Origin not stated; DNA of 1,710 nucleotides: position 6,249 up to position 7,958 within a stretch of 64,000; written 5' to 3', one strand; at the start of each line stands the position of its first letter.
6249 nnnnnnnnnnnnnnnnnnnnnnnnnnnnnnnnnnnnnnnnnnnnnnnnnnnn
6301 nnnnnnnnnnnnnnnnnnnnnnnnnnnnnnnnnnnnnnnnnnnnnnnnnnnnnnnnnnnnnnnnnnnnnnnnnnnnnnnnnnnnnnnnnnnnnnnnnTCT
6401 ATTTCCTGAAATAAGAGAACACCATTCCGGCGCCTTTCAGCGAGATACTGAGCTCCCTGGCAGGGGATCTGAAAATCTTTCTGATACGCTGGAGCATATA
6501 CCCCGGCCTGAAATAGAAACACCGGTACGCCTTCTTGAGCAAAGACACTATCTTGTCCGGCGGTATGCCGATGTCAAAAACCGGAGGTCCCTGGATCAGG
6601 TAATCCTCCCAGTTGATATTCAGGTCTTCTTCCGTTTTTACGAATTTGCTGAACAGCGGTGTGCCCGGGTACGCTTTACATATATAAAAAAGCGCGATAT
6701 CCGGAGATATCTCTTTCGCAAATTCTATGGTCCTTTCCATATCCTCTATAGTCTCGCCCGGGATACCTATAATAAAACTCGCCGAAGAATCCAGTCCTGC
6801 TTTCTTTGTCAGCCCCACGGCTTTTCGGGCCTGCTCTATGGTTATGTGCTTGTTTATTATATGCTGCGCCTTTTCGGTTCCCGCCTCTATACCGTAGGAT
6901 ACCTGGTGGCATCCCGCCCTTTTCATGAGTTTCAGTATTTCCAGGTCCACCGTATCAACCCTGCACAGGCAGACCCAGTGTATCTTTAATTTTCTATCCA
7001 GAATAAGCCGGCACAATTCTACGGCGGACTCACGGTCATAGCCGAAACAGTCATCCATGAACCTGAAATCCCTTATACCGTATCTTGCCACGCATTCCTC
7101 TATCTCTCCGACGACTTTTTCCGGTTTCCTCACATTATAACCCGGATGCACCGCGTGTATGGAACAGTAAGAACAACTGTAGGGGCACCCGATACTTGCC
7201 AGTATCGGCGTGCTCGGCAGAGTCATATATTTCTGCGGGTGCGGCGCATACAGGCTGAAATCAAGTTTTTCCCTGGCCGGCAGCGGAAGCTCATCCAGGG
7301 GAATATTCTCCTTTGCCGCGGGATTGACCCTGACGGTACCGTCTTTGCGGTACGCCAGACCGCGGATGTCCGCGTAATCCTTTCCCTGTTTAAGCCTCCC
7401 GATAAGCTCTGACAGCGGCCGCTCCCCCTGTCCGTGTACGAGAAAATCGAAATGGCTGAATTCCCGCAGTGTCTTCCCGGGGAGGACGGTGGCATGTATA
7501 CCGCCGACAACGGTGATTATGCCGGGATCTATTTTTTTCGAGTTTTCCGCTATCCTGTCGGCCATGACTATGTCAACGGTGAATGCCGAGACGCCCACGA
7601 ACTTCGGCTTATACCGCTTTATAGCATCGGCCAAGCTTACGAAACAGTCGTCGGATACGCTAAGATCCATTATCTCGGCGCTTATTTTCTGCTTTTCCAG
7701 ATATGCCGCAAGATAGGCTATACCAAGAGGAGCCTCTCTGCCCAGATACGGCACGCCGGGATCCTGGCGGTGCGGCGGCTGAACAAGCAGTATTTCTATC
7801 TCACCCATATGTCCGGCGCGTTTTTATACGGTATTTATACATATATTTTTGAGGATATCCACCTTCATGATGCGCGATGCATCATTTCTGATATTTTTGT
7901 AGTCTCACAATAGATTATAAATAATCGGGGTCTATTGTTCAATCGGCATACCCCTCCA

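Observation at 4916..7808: B12-rSAM genes occur as tightly coupled tandem pairs of different subfamilies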

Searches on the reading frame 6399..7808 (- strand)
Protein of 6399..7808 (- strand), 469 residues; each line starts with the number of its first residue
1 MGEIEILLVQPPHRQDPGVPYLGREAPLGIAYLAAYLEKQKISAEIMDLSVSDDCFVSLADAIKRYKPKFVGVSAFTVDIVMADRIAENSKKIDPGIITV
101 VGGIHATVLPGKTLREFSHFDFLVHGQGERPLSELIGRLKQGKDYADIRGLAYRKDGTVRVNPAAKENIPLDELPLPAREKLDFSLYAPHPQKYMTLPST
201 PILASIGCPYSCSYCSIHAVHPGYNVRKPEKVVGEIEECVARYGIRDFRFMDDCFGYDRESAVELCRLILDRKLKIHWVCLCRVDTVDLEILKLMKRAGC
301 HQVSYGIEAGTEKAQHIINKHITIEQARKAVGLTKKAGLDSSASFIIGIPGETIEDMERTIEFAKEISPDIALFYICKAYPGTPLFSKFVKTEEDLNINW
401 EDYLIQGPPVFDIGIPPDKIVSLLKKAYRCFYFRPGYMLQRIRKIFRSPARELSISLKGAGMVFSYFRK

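Call 4: search_protein_families(library=pfam, proteins=[window:6399-7808:-], max_evalue=0.01)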
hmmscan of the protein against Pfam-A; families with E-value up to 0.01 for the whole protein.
window:6399-7808:- (469 aa): 2 families
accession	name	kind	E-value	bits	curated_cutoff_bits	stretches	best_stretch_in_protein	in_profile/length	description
PF04055.27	Radical_SAM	-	4.7e-27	95.6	29.5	1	206-364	5-166/166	Radical SAM superfamily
PF02310.24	B12-binding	-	2.2e-23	82.8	32.1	1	24-135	11-120/121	B12 binding domain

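Call 21: search_protein_families(library=ncbifam, proteins=[window:6399-7808:-], max_evalue=0.00001)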
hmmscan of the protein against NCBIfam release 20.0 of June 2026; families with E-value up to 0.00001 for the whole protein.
window:6399-7808:- (469 aa): 30 families (the best 25 are shown)
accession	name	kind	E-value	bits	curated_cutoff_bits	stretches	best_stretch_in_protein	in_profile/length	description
TIGR02026.1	BchE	equivalog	4.2e-55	187.5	481.35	1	6-435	2-431/497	magnesium-protoporphyrin IX monomethyl ester anaerobic oxidative cyclase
TIGR03471.1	HpnJ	equivalog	4.3e-55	187.4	577.6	1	70-450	75-451/472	hopanoid biosynthesis associated radical SAM protein HpnJ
NF050148.1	rSAM_ApyD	equivalog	4.9e-54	183.8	750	1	49-390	56-394/645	RiPP biosynthesis radical SAM protein ApyD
TIGR04479.1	bcpD_PhpK_rSAM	subfamily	8.9e-49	166.2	600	1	28-373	73-415/504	PhpK family radical SAM P-methyltransferase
TIGR04385.1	B12_rSAM_cofa1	equivalog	1.1e-40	140.2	450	1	24-367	17-364/438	B12 lower ligand biosynthesis radical SAM protein BzaD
NF038361.1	rSAM_Sden_1168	equivalog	2.5e-39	135.3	575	1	38-391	114-475/560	Sden_1168 family B12-binding radical SAM P-methyltransferase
TIGR04072.2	rSAM_ladder_B12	equivalog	4.4e-35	121.2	360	2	205-391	186-374/443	lipid biosynthesis B12-binding/radical SAM protein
NF033070.1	rSAM_AprD4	equivalog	1.6e-31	109.7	500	1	172-386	171-387/456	AprD4 family radical SAM diol-dehydratase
TIGR04013.1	B12_SAM_MJ_1487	hypoth_equivalog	1.6e-30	106.3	251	1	30-385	13-353/382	TIGR04013 family B12-binding domain/radical SAM domain-containing protein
TIGR03975.1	rSAM_ocin_1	subfamily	2.3e-28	99.1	281.85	1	50-364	111-427/606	RiPP maturation radical SAM C-methyltransferase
TIGR04014.1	B12_SAM_MJ_0865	equivalog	4.9e-28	98.1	360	1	59-398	30-367/434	methyl-coenzyme M reductase glutamine C-methyltransferase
NF040542.1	rSAM_RCCLKC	equivalog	7.6e-23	81.3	450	1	32-366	18-349/423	arsinothricin biosynthesis radical SAM protein ArsL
TIGR04367.1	HpnR_B12_rSAM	equivalog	7.4e-22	77.5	650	1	24-387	19-371/490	hopanoid C-3 methylase HpnR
TIGR04295.1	B12_rSAM_oligo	hypoth_equivalog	1.1e-20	73.7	400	1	95-325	100-319/422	TIGR04295 family B12-binding domain-containing radical SAM protein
NF033712.0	B12_rSAM_KedN5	subfamily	2.1e-20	72.5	700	1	27-357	17-360/624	KedN5 family methylcobalamin-dependent radical SAM C-methyltransferase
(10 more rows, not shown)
